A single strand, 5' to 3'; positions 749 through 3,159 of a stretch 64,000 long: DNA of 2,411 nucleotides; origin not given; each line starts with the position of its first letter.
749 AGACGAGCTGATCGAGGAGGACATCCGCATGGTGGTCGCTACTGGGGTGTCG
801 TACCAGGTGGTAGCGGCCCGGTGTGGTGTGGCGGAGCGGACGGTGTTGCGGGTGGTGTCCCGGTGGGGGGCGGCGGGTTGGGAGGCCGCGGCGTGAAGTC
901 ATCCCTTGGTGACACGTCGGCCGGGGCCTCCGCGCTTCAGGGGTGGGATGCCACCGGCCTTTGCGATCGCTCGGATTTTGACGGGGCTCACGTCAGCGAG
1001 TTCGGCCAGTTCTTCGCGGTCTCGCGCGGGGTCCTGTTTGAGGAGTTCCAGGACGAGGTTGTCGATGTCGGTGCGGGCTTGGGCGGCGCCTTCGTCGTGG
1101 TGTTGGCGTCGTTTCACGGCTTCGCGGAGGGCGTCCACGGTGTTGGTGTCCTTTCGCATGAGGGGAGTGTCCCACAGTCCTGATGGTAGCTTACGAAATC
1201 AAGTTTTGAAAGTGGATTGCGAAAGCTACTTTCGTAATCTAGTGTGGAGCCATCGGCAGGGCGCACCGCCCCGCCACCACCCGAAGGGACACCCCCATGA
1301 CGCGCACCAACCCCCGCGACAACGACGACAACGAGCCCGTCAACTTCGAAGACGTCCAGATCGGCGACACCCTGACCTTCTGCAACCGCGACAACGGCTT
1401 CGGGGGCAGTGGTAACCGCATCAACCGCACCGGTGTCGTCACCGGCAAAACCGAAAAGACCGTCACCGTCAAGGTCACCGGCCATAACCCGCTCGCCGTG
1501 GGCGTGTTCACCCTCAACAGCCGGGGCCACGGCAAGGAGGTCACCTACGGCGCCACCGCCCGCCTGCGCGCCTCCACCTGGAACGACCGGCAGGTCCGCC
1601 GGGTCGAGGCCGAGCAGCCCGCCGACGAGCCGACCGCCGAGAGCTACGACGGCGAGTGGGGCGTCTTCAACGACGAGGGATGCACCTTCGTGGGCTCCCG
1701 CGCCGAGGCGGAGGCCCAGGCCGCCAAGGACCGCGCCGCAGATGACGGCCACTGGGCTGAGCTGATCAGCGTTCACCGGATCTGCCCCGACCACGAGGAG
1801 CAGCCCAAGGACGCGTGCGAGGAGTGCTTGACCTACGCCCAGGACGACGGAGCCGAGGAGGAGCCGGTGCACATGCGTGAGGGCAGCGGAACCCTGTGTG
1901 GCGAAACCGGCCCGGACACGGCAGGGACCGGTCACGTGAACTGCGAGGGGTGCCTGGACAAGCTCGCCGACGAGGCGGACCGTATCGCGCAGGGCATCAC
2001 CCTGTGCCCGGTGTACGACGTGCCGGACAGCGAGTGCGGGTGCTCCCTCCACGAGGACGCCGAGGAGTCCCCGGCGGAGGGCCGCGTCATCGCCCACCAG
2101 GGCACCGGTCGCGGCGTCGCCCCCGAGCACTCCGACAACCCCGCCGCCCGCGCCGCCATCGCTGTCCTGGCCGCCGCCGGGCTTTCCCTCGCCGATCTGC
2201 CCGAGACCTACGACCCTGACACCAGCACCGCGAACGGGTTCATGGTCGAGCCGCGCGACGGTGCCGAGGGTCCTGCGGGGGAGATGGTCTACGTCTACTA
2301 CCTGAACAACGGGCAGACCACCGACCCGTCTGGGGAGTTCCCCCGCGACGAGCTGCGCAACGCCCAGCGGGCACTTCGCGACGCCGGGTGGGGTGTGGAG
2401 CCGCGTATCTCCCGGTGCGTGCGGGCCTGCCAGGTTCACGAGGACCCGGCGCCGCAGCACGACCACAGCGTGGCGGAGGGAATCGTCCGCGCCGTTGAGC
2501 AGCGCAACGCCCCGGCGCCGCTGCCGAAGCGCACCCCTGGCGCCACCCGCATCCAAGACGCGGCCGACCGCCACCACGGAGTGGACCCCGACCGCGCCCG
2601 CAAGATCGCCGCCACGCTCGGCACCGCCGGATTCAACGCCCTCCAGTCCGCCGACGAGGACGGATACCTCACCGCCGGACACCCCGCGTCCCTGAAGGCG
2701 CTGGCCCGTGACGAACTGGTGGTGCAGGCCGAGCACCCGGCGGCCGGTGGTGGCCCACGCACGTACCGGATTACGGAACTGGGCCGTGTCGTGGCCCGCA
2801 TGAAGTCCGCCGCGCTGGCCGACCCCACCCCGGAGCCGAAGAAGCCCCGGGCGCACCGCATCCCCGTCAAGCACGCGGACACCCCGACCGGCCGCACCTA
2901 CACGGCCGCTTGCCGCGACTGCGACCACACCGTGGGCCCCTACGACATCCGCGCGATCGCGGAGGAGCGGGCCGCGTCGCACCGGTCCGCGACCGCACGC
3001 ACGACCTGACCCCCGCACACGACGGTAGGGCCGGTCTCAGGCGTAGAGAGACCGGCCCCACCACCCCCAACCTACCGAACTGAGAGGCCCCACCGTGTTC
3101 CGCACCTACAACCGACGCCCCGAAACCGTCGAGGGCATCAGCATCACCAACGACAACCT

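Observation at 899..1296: Candidate genetic switch: divergent HTH regulator and early operon separated by an AT-rich region with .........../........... operator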

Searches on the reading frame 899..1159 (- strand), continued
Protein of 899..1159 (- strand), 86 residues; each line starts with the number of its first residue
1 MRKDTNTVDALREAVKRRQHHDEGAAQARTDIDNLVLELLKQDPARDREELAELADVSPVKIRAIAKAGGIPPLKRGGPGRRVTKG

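Call 48: search_solved_structures(query=A3, max_evalue=1, show_alignments=2)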
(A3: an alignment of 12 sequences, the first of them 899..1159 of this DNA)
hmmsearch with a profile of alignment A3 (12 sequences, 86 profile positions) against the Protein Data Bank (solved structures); distinct sequences matched with E-value up to 1: 11.
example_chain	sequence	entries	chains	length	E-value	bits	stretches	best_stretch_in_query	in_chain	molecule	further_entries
5cwd_A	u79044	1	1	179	0.013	19.1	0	53-74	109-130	Designed helical repeat protein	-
3l4f_A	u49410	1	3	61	0.057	17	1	6-49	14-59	Rho guanine nucleotide exchange factor 7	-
6bv7_A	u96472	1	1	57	0.097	16.3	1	13-58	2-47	Sodium/calcium exchanger 1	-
6pdw_B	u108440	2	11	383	0.2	15.3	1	5-76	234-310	Membrane-spanning ATPase-like protein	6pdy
6pe0_F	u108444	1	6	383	0.2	15.3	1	5-76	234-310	Membrane-spanning ATPase-like protein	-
9dir_A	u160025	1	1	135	0.25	15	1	6-66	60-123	ChuA binding protein G7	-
1i1g_A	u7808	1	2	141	0.53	13.9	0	32-67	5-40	TRANSCRIPTIONAL REGULATOR LRPA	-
7lw0_A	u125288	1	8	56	0.57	13.8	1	48-83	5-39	Terminase small subunit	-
8eaw_a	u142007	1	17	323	0.67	13.6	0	18-49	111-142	Capsid protein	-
1j9i_A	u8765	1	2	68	0.77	13.4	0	48-83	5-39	TERMINASE SMALL SUBUNIT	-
7ckq_F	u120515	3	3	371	0.78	13.4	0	32-69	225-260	RNA polymerase sigma factor SigA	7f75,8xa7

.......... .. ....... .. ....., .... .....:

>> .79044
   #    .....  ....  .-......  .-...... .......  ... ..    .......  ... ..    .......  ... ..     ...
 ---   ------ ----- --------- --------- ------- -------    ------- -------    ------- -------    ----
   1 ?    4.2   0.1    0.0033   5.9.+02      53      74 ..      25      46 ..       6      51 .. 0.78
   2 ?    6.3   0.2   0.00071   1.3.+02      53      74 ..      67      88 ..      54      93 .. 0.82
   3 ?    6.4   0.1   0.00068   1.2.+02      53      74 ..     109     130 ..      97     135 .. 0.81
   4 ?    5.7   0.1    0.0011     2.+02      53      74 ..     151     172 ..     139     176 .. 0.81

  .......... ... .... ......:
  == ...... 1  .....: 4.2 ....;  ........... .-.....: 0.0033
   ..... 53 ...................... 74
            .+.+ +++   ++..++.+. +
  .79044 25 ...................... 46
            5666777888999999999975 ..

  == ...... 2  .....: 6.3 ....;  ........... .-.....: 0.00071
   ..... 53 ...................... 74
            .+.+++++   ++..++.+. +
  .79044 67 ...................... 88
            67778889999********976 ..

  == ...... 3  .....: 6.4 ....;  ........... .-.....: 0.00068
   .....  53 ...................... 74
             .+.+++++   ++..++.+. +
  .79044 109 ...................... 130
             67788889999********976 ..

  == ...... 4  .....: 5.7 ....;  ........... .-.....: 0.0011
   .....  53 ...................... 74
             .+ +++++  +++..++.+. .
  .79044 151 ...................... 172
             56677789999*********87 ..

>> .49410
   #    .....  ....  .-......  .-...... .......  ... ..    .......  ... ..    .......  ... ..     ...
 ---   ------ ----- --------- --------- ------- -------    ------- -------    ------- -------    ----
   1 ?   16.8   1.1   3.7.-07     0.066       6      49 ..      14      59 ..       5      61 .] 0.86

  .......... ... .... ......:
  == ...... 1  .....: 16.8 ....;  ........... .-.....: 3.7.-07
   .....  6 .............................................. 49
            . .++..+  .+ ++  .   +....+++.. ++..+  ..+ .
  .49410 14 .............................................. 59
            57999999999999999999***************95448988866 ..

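Call 49: fold_search(model_id=the predicted structure, library=pdb)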
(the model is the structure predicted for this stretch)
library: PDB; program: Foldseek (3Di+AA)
matches with E <= 10: 755; with E <= 0.001: 0
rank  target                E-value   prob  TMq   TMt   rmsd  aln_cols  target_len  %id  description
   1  9w4w                  1.7e-01  0.85  0.38  0.23   5.4        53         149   24  Structure of transcription factor in complex with L-Ile (released 2026-03-25)
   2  7fby                  1.9e-01  0.82  0.37  0.22   5.3        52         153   27  Crystal Structure of PH0140 from Pyrococcus horikosii OT3 (released 2022-07-20)
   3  2cg4_A                2.7e-01  0.85  0.40  0.24   4.9        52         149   29  Structure of E.coli AsnC (released 2006-04-04)
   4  4a12_B                3.8e-01  0.97  0.43  0.21   1.5        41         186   24  Structure of the global transcription regulator FapR from Staphylococcus aureus in complex with DNA operator (released 2012-09-26)
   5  4a0x                  3.8e-01  0.96  0.44  0.22   1.6        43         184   23  Structure of the global transcription regulator FapR from Staphylococcus aureus (released 2012-09-26)
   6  4pcq_A                3.8e-01  0.90  0.38  0.23   1.7        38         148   21  Crystal Structure of MtbAldR (Rv2779c) (released 2015-05-06)
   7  9w4v_A                3.8e-01  0.80  0.37  0.23   2.5        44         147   30  Structure of transcription factor in complex with D-allo-Ile (released 2026-03-25)
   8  4u7b_A                3.8e-01  0.77  0.38  0.11   3.3        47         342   26  Crystal structure of a pre-cleavage Mos1 transpososome (released 2015-02-11)
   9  7bhy_A                4.4e-01  0.75  0.42  0.58   4.8        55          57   18  DNA-binding domain of DeoR in complex with the DNA operator (released 2021-11-10)
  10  1i1g_A                4.7e-01  0.91  0.38  0.25   1.5        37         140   30  CRYSTAL STRUCTURE OF THE LRP-LIKE TRANSCRIPTIONAL REGULATOR FROM THE ARCHAEON PYROCOCCUS FURIOSUS (released 2002-02-06)
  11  4pcq_C                4.7e-01  0.87  0.38  0.23   1.5        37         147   22  Crystal Structure of MtbAldR (Rv2779c) (released 2015-05-06)
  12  6p0s_B                4.7e-01  0.57  0.39  0.40   9.0        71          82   14  Crystal structure of ternary DNA complex "FX2" containing E. coli Fis and phage lambda Xis (released 2019-06-19)
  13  7wuy_A                4.7e-01  0.23  0.29  0.08  12.4        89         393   21  The crystal structure of FinI in complex with SAM and fischerin (released 2023-02-15)
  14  4a0z_A                5.0e-01  0.94  0.46  0.23   1.8        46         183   22  Structure of the global transcription regulator FapR from Staphylococcus aureus in complex with malonyl-CoA (released 2012-09-26)
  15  6p0u_B                5.3e-01  0.44  0.35  0.36   8.0        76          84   12  Crystal structure of ternary DNA complex " FX(1-2)-2Xis" containing E. coli Fis and phage lambda Xis (released 2019-06-19)
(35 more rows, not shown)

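Call 50: search_protein_families(library=phrogs, proteins=[window:899-1159:-, L001:5060-5863:-, L002:5584-5868:-, L003:4353-4565:-, L006:135-452:-, L020:1069-2166:-], max_evalue=0.001)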
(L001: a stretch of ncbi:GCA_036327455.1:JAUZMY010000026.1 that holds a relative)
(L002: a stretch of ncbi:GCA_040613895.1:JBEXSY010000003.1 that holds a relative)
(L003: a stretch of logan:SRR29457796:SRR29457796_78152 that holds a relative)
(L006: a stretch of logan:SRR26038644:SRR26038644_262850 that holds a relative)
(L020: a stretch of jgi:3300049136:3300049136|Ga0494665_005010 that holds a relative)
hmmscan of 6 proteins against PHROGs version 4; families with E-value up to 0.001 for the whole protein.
window:899-1159:- (86 aa): 0 families

L001:5060-5863:- (267 aa): 0 families

L002:5584-5868:- (94 aa): 0 families

L003:4353-4565:- (70 aa): 0 families

L006:135-452:- (105 aa): 0 families

L020:1069-2166:- (365 aa): 0 families

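Call 58: search_protein_families(library=ncbifam, proteins=[window:899-1159:-], max_evalue=0.01)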
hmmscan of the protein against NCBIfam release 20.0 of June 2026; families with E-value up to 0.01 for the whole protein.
window:899-1159:- (86 aa): 0 families

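Call 81: search_dna_similar(query=window:899-1159:-, collection=plasmids, mode=protein, max_evalue=0.001, max_rows=10)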
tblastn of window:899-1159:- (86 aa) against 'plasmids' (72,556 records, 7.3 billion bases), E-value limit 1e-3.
No match.

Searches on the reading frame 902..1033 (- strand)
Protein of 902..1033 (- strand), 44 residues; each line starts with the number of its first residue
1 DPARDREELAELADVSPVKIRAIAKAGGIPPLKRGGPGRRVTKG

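Call 69: search_solved_structures(query=window:902-1033:-, max_evalue=10, show_alignments=0)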
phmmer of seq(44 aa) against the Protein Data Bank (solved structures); distinct sequences matched with E-value up to 10: 5.
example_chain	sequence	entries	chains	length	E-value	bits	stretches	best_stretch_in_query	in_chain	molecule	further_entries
8oh7_A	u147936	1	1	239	0.12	16.5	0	8-33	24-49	Designed Armadillo repeat protein with four internal modules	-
7qnp_AAA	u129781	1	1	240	0.12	16.5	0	8-33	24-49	Designed Armadillo Repeat Protein N(A4)M4C(AII)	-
2rhm_A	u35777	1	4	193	0.15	16.2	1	13-38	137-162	Putative kinase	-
4hxt_A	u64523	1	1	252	0.33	15.1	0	7-32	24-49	De Novo Protein OR329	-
4rv1_A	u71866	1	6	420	10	10.6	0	7-32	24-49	Engineered Protein OR497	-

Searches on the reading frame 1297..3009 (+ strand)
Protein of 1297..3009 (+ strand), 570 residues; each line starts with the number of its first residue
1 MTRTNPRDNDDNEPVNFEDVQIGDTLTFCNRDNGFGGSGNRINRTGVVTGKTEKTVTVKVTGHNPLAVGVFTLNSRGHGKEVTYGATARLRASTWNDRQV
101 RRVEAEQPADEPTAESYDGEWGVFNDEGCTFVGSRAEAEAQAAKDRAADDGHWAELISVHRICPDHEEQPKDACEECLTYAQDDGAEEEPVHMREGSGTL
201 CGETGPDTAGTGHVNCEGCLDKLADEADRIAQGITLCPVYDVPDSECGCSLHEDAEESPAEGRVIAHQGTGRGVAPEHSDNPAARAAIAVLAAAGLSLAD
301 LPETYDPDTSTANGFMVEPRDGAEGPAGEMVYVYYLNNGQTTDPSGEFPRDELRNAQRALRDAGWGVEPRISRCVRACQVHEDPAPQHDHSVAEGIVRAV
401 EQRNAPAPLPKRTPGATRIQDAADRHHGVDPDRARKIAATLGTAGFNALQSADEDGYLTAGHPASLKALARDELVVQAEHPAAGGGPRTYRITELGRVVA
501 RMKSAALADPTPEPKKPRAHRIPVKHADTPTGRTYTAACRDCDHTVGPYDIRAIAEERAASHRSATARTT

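Call 4: search_protein_families(library=pfam, proteins=[window:1297-3009:+], max_evalue=0.1)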
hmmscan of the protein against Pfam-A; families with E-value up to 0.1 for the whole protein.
window:1297-3009:+ (570 aa): 0 families

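Call 50: search_protein_families(library=phrogs, proteins=[window:1297-3009:+], max_evalue=0.001)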
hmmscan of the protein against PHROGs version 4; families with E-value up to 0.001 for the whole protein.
window:1297-3009:+ (570 aa): 0 families

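Call 58: search_protein_families(library=ncbifam, proteins=[window:1297-3009:+], max_evalue=0.01)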
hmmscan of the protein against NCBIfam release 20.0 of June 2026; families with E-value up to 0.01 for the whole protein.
window:1297-3009:+ (570 aa): 0 families

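Call 63: find_homologous_proteins(query=window:1297-3009:+, max_evalue=0.00001)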
Query window:1297-3009:+ (570 aa): 6 proteins with E <= 0.00001 among 8000 candidates.
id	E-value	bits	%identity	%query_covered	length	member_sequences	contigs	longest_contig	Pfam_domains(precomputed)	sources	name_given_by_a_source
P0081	0.0e+0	1306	100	100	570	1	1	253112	-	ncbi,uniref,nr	ncbi:hypothetical protein [Nocardiopsis sp. FR26]|uniref:hypothetical protein n=1 Tax=Nocardiopsis s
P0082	6.3e-125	436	48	86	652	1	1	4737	-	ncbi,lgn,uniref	ncbi:hypothetical protein [Nocardiopsis synnemataformans]|uniref:hypothetical protein n=1 Tax=Nocard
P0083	6.8e-77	278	64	36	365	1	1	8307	-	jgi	jgi:hypothetical protein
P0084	2.6e-73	266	66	29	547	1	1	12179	-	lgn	-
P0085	2.6e-70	256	44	63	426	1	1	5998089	-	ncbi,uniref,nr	ncbi:hypothetical protein KGD82_16765 [Nocardiopsis eucommiae]|uniref:Uncharacterized protein n=1 Ta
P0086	8.0e-67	245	59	29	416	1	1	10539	-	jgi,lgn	jgi:hypothetical protein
